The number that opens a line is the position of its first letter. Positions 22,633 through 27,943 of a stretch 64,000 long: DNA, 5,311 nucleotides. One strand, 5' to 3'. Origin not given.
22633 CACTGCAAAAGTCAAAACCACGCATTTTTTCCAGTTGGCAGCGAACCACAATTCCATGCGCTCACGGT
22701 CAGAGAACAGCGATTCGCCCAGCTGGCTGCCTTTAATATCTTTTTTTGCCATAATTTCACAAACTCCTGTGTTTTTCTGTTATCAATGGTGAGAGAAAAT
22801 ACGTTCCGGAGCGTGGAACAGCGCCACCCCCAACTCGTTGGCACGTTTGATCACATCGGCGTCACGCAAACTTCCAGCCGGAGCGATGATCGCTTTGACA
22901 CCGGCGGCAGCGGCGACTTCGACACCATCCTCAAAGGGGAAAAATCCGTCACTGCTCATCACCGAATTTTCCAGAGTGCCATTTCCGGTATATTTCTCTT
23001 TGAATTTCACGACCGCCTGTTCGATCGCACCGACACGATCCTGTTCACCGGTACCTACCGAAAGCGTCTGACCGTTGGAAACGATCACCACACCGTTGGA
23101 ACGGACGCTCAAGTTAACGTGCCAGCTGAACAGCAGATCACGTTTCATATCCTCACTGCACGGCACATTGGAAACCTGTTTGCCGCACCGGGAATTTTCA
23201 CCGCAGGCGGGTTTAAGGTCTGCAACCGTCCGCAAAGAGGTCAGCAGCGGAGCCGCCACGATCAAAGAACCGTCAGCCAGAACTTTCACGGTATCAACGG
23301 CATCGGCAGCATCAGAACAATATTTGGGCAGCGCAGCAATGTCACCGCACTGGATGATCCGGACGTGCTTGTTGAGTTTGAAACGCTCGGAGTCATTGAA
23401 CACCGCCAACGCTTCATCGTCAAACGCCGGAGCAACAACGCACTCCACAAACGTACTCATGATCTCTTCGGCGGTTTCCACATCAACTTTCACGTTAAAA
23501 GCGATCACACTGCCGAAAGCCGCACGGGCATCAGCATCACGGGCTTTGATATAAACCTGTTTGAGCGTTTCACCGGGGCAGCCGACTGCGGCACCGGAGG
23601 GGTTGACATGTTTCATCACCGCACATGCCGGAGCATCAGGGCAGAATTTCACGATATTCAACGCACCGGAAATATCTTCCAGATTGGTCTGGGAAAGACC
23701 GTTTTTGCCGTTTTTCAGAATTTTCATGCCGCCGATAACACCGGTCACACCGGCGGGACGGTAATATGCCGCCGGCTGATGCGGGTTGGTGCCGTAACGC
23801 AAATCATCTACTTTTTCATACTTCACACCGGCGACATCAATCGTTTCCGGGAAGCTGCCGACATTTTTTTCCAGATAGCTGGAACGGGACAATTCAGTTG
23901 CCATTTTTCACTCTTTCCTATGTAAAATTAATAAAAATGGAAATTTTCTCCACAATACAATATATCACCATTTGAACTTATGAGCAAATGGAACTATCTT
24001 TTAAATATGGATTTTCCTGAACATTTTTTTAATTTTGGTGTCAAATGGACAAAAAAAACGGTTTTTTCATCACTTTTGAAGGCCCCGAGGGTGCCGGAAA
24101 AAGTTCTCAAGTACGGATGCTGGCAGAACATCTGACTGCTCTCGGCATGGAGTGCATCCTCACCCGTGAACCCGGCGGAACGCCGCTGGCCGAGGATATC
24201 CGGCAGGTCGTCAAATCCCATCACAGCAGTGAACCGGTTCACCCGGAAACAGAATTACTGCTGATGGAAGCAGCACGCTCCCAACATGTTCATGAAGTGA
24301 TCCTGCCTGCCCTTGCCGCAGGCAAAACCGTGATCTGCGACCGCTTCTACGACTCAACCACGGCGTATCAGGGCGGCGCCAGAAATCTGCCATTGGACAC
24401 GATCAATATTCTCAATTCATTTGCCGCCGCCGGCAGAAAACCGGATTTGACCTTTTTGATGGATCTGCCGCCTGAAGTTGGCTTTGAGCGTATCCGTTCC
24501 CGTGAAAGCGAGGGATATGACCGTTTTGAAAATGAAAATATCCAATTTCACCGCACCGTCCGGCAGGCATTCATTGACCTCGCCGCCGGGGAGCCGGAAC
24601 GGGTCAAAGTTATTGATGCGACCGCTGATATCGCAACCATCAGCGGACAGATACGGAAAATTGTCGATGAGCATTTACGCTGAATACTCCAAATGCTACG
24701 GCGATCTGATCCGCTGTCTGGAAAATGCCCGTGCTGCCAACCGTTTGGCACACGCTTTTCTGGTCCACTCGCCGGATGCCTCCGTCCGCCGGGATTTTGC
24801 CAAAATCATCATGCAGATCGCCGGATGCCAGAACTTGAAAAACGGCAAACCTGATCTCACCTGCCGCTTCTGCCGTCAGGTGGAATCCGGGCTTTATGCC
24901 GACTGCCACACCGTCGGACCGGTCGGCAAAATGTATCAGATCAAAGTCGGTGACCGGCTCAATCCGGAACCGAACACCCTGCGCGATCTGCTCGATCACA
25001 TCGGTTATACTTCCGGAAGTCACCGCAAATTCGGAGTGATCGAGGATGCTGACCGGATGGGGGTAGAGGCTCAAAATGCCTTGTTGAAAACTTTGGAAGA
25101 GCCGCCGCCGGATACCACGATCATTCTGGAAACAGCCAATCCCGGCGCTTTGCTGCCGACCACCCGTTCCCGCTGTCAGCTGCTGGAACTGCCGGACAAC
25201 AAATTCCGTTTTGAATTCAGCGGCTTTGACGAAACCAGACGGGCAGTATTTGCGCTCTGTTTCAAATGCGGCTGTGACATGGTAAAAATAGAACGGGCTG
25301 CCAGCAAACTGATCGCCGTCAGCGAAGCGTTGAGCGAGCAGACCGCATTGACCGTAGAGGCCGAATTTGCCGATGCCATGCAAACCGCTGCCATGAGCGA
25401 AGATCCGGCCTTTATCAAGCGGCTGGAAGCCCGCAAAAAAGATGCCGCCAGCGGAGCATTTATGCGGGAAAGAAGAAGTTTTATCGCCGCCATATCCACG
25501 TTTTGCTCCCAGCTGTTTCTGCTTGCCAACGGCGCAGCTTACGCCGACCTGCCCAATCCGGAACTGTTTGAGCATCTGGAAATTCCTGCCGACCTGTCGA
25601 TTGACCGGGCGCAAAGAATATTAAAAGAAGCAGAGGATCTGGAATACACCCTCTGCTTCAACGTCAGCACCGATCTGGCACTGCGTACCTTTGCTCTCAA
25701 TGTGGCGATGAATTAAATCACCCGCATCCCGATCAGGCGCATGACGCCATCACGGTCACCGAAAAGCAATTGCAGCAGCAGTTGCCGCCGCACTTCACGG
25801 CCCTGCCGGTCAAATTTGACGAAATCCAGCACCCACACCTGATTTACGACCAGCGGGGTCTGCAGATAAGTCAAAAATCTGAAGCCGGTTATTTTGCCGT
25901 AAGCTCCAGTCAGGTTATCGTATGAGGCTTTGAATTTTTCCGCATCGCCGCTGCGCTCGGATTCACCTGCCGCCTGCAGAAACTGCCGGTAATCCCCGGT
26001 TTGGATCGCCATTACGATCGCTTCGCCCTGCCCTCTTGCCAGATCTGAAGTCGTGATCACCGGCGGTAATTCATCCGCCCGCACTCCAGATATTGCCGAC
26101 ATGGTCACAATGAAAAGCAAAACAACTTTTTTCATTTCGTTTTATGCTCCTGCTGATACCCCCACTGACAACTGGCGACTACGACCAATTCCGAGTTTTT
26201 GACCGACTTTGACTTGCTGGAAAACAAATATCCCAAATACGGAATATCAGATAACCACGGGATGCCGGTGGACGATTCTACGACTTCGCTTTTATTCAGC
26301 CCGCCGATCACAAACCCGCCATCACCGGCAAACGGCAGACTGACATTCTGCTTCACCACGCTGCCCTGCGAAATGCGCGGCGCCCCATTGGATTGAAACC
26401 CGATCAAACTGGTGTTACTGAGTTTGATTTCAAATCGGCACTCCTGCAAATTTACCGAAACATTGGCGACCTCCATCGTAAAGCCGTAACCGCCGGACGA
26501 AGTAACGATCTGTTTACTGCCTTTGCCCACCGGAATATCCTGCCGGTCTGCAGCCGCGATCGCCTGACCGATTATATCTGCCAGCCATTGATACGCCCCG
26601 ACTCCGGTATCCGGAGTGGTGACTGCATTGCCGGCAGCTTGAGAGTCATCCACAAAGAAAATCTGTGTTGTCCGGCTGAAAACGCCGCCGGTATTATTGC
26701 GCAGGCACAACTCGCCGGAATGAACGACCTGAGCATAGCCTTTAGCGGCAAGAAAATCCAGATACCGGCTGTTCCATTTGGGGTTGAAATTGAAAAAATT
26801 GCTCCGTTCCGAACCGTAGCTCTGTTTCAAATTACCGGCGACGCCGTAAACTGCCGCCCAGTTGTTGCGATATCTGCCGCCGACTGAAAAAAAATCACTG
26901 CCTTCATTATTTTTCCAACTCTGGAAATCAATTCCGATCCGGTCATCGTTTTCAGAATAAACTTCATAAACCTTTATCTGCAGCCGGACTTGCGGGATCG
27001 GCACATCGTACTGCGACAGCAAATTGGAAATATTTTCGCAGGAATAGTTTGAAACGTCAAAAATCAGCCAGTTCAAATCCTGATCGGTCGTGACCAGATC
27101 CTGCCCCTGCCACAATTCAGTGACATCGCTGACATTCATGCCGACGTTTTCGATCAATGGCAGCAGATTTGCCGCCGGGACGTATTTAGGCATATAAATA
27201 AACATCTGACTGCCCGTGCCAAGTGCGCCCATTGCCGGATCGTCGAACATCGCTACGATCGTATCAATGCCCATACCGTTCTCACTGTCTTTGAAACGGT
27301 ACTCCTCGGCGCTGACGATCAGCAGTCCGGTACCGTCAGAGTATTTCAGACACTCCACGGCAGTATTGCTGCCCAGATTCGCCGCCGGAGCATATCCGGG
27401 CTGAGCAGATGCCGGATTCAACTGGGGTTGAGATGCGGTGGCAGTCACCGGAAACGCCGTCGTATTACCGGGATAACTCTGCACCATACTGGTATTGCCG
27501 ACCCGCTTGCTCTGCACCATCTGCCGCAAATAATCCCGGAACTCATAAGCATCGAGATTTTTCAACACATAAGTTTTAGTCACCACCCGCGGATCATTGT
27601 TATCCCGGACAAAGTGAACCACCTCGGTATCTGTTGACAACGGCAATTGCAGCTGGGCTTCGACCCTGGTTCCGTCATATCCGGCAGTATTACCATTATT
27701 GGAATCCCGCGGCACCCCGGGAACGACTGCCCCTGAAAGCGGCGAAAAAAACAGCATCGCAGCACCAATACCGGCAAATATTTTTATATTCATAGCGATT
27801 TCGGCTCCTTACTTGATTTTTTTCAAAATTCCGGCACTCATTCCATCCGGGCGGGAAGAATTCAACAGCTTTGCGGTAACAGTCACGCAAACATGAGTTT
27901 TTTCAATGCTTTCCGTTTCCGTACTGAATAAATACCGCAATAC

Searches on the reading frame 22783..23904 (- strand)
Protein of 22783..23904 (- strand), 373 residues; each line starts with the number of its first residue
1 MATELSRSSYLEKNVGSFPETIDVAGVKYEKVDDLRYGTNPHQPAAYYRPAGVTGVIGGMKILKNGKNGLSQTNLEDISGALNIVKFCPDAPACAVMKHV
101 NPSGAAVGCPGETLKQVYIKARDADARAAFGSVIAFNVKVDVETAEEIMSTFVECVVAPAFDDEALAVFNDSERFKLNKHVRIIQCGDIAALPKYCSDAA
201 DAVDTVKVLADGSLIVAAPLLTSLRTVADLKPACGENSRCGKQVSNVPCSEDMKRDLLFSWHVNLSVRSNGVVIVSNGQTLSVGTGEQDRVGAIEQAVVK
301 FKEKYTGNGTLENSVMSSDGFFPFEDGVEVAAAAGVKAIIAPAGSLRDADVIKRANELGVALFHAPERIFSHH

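Call 25: search_protein_families(library=ncbifam, proteins=[window:22783-23904:-], max_evalue=0.00001)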
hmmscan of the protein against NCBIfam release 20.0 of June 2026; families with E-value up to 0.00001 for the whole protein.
window:22783-23904:- (373 aa): 3 families
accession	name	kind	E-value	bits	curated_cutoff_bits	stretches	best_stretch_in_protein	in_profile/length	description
NF002049.0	PRK00881.1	equivalog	1.6e-78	264.7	402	1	9-372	191-510/510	bifunctional phosphoribosylaminoimidazolecarboxamide formyltransferase/IMP cyclohydrolase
TIGR00355.1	purH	equivalog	9.2e-63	212.8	528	1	9-372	185-511/511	bifunctional phosphoribosylaminoimidazolecarboxamide formyltransferase/IMP cyclohydrolase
NF005492.0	PRK07106.1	equivalog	2.2e-34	119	415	2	34-173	5-156/390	phosphoribosylaminoimidazolecarboxamide formyltransferase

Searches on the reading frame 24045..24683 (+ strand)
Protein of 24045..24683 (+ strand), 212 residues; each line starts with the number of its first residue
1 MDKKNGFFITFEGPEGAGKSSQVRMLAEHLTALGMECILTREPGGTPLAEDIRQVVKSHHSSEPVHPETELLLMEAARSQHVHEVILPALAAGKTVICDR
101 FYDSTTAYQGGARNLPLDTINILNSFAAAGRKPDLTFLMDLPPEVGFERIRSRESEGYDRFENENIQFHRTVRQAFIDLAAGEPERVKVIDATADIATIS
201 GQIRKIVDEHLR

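Call 25: search_protein_families(library=ncbifam, proteins=[window:24045-24683:+], max_evalue=0.00001)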
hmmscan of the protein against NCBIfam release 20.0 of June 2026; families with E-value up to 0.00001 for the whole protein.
window:24045-24683:+ (212 aa): 2 families
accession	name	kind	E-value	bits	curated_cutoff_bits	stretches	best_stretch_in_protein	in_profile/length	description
TIGR00041.1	DTMP_kinase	equivalog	5.8e-53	179.5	83.25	1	5-200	3-193/196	dTMP kinase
NF005923.0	PRK07933.1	equivalog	5e-08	32.6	193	1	8-199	2-203/213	dTMP kinase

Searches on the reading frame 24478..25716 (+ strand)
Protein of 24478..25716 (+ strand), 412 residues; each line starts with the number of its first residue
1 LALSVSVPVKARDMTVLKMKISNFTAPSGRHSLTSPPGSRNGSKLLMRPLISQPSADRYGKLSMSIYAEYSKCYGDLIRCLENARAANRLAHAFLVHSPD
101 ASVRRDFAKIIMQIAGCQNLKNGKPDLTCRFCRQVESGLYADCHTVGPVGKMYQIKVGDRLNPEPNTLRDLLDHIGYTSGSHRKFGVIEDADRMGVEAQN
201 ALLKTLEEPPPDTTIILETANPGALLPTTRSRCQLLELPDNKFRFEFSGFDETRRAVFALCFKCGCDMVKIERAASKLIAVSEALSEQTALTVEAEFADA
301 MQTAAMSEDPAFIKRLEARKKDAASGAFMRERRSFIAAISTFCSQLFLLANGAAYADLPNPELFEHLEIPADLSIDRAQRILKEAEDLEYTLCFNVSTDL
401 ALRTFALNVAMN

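Call 81: search_solved_structures(query=window:24478-25716:+, max_evalue=0.001)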
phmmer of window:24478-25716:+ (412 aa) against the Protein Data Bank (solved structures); distinct sequences matched with E-value up to 0.001: 12.
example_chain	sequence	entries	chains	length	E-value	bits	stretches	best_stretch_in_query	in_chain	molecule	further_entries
3glg_B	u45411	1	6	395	2.7e-12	49.5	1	77-237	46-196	DNA polymerase III subunit tau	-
1njf_A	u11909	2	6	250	3.5e-12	49.2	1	77-237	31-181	DNA polymerase III subunit gamma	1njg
1xxi_B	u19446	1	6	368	8.6e-12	47.9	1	77-237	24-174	DNA polymerase III subunit gamma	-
9oyl_B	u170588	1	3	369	8.6e-12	47.9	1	77-237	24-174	DNA polymerase III subunit tau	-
1jr3_A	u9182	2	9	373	8.8e-12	47.9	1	77-237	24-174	DNA polymerase III subunit gamma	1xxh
3glh_B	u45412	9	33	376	9e-12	47.8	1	77-237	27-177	DNA polymerase III subunit tau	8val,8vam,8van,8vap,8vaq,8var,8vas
3glf_B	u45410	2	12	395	9.9e-12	47.7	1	77-237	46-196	DNA polymerase III subunit tau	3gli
8giy_B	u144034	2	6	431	1.2e-11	47.4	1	77-237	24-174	DNA polymerase III subunit tau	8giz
8gj0_B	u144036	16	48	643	2.5e-11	46.4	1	78-237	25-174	DNA polymerase III subunit tau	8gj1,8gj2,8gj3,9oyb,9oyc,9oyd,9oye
1a5t_A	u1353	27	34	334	2.4e-10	43.1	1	87-238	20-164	DELTA PRIME | DNA polymerase III, delta' subunit | DNA polymerase III, delta prime subunit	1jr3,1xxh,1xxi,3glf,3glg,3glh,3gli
8val_E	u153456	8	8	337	2.4e-10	43.1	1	87-238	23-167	DNA polymerase III subunit delta'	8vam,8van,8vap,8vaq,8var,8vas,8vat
2gno_A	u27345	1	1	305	1.4e-07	34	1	167-234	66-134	DNA polymerase III, gamma subunit-related protein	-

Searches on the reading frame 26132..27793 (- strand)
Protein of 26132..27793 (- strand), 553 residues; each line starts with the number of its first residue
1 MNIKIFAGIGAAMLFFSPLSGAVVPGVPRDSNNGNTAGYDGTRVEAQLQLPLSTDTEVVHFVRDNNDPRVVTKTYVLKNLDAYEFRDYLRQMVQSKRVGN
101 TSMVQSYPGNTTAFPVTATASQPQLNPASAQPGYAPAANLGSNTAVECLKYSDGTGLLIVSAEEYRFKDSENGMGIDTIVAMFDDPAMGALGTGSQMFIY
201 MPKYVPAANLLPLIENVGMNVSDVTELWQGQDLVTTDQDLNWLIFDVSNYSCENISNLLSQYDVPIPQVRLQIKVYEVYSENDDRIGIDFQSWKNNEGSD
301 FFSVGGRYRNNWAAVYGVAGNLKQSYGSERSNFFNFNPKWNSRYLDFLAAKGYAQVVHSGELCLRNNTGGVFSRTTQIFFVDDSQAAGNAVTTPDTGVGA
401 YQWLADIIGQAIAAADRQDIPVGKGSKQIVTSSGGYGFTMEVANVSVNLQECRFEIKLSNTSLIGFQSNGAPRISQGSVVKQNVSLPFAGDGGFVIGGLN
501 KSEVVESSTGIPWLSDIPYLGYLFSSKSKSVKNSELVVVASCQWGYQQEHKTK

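Call 11: search_protein_families(library=pfam, proteins=[window:26132-27793:-], max_evalue=0.001)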
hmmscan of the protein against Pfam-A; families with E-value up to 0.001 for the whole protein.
window:26132-27793:- (553 aa): 1 family
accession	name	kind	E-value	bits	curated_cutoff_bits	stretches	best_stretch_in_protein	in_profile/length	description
PF00263.26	Secretin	-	9.1e-16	58.4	27.5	1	436-539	57-162/169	Bacterial type II and III secretion system protein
